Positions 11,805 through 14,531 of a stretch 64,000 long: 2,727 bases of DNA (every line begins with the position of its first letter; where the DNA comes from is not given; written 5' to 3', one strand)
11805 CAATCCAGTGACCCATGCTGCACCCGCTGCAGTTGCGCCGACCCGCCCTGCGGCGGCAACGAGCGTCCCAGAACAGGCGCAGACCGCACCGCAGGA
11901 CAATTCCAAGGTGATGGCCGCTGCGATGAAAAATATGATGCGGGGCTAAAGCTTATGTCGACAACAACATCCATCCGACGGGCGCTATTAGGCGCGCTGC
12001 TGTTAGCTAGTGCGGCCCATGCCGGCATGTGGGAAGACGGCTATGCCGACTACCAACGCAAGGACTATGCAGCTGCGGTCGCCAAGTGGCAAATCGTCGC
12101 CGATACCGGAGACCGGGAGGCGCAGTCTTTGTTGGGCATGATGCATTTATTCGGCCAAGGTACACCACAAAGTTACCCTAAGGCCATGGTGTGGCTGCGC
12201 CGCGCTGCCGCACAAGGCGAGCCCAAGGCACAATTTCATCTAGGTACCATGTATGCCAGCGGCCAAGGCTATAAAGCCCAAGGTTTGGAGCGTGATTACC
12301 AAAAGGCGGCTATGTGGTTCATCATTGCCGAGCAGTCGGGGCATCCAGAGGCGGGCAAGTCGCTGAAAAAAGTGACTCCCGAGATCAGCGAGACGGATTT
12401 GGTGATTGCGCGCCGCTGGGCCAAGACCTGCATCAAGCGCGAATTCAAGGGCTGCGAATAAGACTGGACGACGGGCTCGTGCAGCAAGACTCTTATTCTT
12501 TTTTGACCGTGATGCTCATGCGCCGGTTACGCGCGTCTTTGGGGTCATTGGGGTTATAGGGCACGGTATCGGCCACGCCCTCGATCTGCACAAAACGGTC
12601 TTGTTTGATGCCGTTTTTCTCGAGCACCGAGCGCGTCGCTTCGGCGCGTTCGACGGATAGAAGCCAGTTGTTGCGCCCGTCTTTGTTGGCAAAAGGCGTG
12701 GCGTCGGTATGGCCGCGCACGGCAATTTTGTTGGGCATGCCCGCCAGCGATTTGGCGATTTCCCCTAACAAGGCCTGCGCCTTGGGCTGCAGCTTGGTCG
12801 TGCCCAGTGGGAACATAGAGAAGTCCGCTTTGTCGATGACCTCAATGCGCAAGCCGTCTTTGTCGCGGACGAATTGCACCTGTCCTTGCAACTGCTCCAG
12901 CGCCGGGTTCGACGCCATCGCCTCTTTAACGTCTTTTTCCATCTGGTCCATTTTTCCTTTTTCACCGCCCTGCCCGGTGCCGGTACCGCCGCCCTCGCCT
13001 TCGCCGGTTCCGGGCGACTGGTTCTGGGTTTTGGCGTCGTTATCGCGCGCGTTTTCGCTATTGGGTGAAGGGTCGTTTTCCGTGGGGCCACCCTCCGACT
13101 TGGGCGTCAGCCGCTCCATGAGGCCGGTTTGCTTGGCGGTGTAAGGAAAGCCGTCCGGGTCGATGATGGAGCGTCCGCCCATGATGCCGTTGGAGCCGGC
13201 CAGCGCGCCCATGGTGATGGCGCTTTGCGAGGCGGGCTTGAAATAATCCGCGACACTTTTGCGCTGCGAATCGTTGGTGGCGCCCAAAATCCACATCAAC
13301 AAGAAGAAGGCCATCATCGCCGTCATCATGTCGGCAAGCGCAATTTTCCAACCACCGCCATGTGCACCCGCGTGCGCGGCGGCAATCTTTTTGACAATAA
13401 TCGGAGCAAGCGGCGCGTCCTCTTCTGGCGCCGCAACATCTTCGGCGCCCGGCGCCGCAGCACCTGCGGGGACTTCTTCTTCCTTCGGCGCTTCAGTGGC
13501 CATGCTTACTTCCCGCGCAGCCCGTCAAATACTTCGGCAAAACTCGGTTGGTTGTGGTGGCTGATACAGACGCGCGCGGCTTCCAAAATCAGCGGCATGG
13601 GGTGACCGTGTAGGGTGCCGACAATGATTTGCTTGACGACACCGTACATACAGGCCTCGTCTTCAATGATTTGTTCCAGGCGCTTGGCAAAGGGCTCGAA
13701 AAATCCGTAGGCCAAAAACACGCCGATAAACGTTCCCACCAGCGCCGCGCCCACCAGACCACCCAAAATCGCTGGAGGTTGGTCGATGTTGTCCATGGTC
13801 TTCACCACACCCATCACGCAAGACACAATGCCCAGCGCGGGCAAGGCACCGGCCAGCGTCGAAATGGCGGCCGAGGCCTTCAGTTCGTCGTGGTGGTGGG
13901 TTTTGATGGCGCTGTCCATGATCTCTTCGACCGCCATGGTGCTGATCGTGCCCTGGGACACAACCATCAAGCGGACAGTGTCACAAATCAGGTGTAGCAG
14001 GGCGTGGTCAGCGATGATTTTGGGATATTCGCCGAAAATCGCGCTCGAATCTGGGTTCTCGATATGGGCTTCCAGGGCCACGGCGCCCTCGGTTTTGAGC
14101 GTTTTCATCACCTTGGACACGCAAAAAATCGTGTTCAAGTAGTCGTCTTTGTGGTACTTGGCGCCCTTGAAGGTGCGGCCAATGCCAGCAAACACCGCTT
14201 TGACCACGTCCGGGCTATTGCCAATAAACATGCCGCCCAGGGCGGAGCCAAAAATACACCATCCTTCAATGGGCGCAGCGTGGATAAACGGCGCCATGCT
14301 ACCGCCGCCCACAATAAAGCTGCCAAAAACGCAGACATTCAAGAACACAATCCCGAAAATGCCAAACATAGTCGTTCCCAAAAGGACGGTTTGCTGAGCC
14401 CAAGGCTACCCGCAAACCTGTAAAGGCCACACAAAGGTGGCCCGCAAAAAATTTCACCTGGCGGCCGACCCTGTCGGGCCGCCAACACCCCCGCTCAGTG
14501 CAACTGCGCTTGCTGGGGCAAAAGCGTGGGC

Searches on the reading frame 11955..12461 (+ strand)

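Call 86: search_protein_families(library=ncbifam, proteins=[window:11955-12461:+], max_evalue=0.001)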
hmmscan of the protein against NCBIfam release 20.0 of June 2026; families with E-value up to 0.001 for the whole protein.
window:11955-12461:+ (168 aa): 3 families
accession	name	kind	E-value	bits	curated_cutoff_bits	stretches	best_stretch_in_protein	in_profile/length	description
NF033786.1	phenyl_MerG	equivalog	7.3e-14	52.2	350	1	8-139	12-153/217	phenylmercury resistance protein MerG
NF038194.1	AlgK_TPR_lipo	equivalog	3.6e-06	25.9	700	1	55-134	299-372/448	alginate biosynthesis TPR repeat lipoprotein AlgK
NF045484.1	TransRegExoR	equivalog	0.00052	19.3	450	0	84-133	155-199/267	exopolysaccharide production regulator ExoR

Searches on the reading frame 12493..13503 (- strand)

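Call 86: search_protein_families(library=ncbifam, proteins=[window:12493-13503:-], max_evalue=0.001)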
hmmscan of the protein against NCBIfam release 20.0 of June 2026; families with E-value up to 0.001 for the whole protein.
window:12493-13503:- (336 aa): 27 families (the best 25 are shown)
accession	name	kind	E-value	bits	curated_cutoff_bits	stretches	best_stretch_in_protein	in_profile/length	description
NF006548.1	PRK09041.1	equivalog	7.7e-65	218.9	277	1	32-333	6-273/287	flagellar motor protein MotB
NF004651.0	PRK05996.1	equivalog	1.7e-52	179.4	342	2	141-335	229-421/424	MotB family protein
NF005273.1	PRK06778.1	equivalog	1.6e-38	132.8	383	2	213-333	147-267/297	putative lateral flagellar export/assembly protein LafU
NF006508.0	PRK08944.1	subfamily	6.1e-31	107.8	259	1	51-335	16-289/304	MotB family protein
NF006541.1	PRK09038.1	equivalog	4.7e-29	101.8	283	2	178-335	99-250/253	flagellar motor protein MotD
TIGR03350.1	type_VI_ompA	equivalog_domain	9.5e-22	77.4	139.8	1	206-333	12-137/137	type VI secretion system protein TssL, long form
NF005382.1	PRK06925.1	equivalog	1e-19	71.7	264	1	178-334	73-224/225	flagellar motor protein MotS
NF053611.1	YiaD_Gzip_OmpA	equivalog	2.2e-18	66.7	175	1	164-333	49-206/206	YiaD family glycine zipper/OmpA-like lipoprotein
NF005831.1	PRK07734.1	equivalog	3.1e-16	59.9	301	1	184-331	99-246/250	flagellar motor protein MotB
NF005444.0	PRK07033.1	equivalog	3.1e-16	59.4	520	1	222-333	310-421/438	DotU family type VI secretion system protein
NF005999.0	PRK08126.1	subfamily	1.7e-15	56.8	571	1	214-334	311-431/432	hypothetical protein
NF005236.0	PRK06742.1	equivalog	2.1e-15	56.8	312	1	182-334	78-224/225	flagellar motor protein MotS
NF006285.1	PRK08457.1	equivalog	4.4e-12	46.3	250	1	181-334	78-231/253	flagellar motor protein MotB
NF005195.1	PRK06667.1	equivalog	5.6e-11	42.7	300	1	209-334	107-236/241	flagellar motor protein MotB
NF006543.0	PRK09039.1-2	equivalog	3.3e-09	37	305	1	230-333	235-347/350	peptidoglycan -binding protein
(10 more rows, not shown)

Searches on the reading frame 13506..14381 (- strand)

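Call 86: search_protein_families(library=ncbifam, proteins=[window:13506-14381:-], max_evalue=0.001)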
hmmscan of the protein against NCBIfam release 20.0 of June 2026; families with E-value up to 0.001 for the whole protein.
window:13506-14381:- (291 aa): 6 families
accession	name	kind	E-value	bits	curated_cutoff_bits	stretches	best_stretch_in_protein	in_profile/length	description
TIGR03818.1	MotA1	equivalog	1.2e-92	310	303.8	1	5-287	1-279/282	flagellar motor stator protein MotA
NF005997.1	PRK08124.1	equivalog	1e-15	57.4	340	1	8-275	6-248/259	flagellar motor stator protein MotA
NF006583.0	PRK09109.1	equivalog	1.8e-15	56.8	237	1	147-259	120-231/246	flagellar motor protein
NF005383.1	PRK06926.1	equivalog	8.3e-13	48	394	1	147-269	125-245/271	flagellar motor protein MotP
NF006284.1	PRK08456.1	equivalog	5.1e-12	45.5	380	1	9-258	7-230/252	flagellar motor stator protein MotA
NF006527.0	PRK08990.1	equivalog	6.9e-08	32.1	341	1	153-260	123-229/254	flagellar motor protein PomA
